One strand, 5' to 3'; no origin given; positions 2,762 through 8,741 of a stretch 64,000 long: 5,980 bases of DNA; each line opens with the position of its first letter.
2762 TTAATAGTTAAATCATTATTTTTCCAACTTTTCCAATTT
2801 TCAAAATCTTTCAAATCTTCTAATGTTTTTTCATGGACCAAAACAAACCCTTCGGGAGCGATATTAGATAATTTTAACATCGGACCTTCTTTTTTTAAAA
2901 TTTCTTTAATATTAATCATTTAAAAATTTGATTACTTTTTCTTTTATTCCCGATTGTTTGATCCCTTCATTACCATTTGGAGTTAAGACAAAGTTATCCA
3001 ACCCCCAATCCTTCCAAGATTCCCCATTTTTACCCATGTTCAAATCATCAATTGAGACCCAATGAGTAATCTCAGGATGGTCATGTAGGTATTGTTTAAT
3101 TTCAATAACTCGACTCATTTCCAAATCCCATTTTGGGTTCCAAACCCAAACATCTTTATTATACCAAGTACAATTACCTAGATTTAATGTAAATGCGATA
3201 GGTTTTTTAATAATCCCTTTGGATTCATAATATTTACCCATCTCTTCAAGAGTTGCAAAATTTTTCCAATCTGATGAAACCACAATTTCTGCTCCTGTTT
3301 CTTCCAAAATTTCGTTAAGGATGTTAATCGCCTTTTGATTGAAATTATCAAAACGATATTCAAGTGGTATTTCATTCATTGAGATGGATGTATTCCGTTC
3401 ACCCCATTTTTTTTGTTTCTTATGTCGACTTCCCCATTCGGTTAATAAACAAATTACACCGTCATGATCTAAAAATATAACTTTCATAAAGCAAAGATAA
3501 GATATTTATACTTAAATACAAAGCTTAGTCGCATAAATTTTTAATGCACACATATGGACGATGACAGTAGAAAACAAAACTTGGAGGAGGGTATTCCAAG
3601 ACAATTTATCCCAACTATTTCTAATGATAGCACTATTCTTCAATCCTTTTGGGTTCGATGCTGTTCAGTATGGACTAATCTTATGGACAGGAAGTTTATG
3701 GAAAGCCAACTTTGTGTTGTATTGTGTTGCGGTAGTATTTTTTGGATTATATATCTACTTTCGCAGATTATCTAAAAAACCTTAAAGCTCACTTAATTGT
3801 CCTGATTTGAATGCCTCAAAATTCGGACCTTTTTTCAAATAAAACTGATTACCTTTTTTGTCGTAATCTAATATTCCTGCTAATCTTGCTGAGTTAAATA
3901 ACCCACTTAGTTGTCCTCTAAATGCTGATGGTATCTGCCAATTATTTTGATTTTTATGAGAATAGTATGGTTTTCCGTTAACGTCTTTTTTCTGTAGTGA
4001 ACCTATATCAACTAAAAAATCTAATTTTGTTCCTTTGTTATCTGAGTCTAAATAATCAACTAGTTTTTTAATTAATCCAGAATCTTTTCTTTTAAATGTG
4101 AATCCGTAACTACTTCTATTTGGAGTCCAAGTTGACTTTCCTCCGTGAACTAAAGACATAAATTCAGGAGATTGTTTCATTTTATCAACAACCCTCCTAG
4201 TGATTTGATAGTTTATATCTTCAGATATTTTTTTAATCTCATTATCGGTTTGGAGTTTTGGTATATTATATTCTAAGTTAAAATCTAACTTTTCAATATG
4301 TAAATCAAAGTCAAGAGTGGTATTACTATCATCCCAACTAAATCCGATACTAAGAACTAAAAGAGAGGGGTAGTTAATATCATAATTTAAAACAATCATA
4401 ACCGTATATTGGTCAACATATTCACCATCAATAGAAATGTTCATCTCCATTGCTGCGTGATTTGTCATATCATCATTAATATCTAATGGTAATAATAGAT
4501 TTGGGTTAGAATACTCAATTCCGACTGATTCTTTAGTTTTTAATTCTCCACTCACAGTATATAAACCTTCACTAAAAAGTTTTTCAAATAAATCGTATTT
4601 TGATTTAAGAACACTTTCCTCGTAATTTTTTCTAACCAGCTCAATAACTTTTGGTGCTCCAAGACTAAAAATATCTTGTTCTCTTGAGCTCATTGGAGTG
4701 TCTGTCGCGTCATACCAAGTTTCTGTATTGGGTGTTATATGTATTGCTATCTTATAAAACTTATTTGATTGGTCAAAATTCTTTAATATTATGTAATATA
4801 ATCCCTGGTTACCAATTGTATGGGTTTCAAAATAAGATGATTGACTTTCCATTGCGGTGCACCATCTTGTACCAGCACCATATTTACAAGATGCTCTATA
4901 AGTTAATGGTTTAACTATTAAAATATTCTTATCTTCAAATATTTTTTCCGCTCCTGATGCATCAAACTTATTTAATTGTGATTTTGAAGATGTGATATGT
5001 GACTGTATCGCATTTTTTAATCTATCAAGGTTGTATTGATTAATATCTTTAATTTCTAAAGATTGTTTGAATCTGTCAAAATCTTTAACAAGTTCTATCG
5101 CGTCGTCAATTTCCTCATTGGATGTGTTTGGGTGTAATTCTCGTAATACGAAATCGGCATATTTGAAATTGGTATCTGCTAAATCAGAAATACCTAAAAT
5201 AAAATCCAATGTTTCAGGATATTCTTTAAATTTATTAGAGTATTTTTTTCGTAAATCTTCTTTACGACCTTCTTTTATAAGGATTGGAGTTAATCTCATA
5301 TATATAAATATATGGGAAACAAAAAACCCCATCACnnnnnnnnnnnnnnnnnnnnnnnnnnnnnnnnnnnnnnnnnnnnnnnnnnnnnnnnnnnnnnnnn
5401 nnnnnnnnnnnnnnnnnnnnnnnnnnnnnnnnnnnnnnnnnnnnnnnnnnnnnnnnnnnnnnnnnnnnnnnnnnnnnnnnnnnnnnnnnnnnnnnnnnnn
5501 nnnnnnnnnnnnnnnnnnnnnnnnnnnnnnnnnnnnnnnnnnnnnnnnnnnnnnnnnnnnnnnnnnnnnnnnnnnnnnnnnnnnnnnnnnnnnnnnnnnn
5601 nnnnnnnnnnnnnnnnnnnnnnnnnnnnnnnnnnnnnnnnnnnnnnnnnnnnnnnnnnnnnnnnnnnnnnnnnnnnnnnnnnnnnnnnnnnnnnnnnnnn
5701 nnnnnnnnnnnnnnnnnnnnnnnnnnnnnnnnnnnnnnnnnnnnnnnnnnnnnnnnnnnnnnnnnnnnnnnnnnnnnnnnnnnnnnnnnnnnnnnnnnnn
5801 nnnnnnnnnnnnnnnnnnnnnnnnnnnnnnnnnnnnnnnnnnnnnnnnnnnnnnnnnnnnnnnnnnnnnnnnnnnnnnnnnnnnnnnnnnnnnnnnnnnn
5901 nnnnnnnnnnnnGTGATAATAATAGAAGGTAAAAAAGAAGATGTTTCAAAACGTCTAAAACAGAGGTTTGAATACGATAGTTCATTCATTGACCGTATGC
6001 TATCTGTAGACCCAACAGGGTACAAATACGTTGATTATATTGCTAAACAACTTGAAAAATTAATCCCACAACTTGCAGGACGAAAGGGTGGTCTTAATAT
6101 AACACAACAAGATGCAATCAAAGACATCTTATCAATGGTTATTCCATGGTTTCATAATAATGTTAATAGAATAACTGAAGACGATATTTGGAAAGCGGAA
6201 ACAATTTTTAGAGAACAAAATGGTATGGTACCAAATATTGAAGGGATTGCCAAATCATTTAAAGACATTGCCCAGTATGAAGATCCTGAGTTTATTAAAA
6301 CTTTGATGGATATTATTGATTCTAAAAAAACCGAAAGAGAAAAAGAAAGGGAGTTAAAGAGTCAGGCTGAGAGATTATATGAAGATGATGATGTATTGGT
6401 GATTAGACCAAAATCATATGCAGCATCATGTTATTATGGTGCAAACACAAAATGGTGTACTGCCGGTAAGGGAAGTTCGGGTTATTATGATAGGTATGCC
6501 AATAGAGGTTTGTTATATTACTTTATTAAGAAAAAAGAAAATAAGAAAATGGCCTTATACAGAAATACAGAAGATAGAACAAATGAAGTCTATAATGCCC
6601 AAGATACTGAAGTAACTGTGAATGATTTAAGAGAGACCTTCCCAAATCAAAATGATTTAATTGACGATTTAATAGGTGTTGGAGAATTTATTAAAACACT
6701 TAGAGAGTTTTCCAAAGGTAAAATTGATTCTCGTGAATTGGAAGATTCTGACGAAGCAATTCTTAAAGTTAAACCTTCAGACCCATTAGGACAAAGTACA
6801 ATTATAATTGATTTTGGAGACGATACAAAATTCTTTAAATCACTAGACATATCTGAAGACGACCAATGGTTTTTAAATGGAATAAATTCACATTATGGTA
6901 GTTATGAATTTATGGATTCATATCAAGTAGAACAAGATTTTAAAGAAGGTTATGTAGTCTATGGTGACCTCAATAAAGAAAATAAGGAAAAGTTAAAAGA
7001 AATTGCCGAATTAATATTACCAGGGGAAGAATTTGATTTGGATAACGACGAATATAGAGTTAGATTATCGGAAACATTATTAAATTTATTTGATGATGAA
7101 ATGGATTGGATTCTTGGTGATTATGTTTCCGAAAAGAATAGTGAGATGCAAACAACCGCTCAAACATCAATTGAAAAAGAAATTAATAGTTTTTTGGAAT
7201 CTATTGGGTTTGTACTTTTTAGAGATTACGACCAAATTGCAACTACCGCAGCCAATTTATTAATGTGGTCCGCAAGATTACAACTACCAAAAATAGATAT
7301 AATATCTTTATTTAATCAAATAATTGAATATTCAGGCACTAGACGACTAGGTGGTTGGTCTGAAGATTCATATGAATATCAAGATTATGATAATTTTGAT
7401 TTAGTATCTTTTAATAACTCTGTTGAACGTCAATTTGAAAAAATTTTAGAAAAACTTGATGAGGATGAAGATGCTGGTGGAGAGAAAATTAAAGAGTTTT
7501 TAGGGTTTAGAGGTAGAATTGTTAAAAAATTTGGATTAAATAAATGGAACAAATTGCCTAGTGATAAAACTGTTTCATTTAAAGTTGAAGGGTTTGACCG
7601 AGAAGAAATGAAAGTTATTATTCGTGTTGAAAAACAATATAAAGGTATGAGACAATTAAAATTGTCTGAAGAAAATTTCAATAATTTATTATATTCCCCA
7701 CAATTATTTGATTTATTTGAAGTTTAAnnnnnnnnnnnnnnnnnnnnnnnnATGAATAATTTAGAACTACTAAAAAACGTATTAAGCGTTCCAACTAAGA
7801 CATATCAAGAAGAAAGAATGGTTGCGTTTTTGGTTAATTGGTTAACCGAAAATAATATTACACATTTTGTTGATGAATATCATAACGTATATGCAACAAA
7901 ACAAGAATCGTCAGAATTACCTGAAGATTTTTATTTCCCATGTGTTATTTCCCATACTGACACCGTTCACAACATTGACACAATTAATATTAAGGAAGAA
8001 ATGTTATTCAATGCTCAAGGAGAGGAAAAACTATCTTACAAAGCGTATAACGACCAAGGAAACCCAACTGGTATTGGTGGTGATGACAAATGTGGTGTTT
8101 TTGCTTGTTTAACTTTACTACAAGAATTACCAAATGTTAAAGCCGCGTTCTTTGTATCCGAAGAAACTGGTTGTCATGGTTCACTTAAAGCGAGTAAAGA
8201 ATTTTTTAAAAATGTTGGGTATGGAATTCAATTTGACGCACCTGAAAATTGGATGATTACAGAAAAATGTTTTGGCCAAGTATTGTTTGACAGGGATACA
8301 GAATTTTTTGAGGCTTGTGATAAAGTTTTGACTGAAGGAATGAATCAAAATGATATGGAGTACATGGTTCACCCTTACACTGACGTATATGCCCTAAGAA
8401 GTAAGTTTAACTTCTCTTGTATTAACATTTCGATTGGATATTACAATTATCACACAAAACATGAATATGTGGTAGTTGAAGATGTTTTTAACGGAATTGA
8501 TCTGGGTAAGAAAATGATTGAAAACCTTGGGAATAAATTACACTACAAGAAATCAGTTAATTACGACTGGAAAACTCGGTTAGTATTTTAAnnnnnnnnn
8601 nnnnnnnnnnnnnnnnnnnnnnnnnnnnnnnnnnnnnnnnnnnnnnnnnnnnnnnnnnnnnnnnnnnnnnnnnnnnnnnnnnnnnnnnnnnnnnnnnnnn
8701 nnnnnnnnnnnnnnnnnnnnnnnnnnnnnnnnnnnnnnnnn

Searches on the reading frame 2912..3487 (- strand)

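Call 8: search_protein_families(library=pfam, proteins=[window:2912-3487:-])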
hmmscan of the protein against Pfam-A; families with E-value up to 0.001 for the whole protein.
window:2912-3487:- (191 aa): 1 family
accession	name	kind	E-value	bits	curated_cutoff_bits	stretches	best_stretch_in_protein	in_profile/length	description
PF18143.6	HAD_SAK_2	-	1.1e-19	71.6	27.5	1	3-178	1-136/139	HAD domain in Swiss Army Knife RNA repair proteins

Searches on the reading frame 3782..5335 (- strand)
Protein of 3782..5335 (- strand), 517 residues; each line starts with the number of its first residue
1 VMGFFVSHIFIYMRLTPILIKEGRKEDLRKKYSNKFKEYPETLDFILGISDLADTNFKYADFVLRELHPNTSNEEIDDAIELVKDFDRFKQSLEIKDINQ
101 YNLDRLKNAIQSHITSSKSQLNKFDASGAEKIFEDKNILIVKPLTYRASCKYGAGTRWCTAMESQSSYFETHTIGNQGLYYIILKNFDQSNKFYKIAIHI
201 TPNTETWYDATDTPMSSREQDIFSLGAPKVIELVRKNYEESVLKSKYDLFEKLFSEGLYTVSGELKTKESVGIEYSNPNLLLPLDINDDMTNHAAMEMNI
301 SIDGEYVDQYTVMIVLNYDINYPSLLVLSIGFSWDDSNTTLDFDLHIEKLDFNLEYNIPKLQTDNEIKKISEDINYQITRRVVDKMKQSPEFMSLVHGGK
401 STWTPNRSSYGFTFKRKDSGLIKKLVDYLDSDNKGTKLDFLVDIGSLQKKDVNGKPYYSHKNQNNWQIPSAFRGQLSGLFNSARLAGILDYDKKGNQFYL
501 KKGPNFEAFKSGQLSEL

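Call 8: search_protein_families(library=pfam, proteins=[window:3782-5335:-])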
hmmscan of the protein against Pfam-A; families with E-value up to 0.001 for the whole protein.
window:3782-5335:- (517 aa): 0 families

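Call 12: search_protein_families(library=phrogs, proteins=[window:3782-5335:-])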
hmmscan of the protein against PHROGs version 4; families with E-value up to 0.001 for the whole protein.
window:3782-5335:- (517 aa): 2 families
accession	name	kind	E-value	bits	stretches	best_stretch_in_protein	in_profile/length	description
phrog_28193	-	unknown function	3.7e-09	37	1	107-247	76-223/681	-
phrog_17056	-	unknown function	5.8e-09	36.8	1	117-233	110-225/420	-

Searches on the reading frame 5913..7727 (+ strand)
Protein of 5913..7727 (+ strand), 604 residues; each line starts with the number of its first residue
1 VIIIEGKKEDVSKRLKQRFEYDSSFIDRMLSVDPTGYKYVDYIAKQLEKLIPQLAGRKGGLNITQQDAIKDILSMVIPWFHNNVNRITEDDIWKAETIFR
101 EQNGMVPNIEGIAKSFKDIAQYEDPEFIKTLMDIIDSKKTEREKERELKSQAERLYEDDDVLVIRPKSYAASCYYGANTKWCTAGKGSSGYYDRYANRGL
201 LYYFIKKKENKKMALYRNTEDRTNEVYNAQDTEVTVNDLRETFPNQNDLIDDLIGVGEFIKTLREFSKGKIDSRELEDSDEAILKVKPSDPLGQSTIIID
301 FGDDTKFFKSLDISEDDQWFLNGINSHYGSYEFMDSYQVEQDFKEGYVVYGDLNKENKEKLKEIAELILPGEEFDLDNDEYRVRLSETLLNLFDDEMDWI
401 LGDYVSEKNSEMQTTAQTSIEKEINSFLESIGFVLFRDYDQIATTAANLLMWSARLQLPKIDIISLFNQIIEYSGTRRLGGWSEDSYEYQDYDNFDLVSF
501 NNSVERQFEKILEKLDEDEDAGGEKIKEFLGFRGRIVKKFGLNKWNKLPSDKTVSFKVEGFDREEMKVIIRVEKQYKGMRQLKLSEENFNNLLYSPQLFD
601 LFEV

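Call 8: search_protein_families(library=pfam, proteins=[window:5913-7727:+])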
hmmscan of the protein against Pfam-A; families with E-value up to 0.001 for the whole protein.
window:5913-7727:+ (604 aa): 0 families

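Call 12: search_protein_families(library=phrogs, proteins=[window:5913-7727:+])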
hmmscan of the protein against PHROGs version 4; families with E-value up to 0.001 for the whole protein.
window:5913-7727:+ (604 aa): 2 families
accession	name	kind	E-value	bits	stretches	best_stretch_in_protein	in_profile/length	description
phrog_17056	-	unknown function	1e-14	55.8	1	131-245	98-217/420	-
phrog_28193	-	unknown function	1.2e-12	48.4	1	133-268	90-223/681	-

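Call 13: find_related_loci(query=window:5913-7727:+, collection=viral_contigs, flank=4000)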
Query window:5913-7727:+ (604 aa) in viral_contigs; peptide patterns used: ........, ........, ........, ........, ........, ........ (x = any residue, [..] = any of these).
31 stretches matched a pattern; 11 encode a relative of the query (tblastn E <= 1e-3); 10 distinct loci.
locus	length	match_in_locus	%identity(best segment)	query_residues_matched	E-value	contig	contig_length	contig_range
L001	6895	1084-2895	85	1-604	0e+0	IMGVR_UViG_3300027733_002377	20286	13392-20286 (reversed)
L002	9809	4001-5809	73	1-604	0e+0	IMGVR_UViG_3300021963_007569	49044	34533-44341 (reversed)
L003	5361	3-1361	86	152-604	0e+0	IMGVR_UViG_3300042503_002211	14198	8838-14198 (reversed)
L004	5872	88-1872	59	2-599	0e+0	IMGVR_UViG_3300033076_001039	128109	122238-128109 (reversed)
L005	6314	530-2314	59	2-599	0e+0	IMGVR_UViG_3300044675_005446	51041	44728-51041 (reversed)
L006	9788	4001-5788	59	1-599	0e+0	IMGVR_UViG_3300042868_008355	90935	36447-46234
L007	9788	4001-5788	59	1-599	0e+0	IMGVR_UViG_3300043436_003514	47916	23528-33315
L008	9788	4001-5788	59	1-599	0e+0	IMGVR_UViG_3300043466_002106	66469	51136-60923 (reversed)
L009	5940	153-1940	59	1-599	0e+0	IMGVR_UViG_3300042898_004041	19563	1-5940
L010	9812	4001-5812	84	1-604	0e+0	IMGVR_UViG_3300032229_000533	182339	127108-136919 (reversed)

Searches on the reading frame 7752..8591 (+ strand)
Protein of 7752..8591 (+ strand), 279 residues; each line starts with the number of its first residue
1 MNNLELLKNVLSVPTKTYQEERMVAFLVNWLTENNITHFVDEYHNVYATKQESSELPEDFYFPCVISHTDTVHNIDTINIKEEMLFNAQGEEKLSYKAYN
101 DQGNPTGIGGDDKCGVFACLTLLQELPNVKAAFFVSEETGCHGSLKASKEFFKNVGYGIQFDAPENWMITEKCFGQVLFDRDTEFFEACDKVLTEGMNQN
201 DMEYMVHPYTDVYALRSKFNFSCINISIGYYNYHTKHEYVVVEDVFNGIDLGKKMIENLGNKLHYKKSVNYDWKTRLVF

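Call 8: search_protein_families(library=pfam, proteins=[window:7752-8591:+])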
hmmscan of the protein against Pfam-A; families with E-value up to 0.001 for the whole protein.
window:7752-8591:+ (279 aa): 2 families
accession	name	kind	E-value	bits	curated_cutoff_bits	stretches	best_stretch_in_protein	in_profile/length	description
PF01546.33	Peptidase_M20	-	2.6e-06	27.9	24.6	1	66-258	3-206/206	Peptidase family M20/M25/M40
PF05343.19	Peptidase_M42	-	0.00051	19.6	23.2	0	111-251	134-292/292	M42 glutamyl aminopeptidase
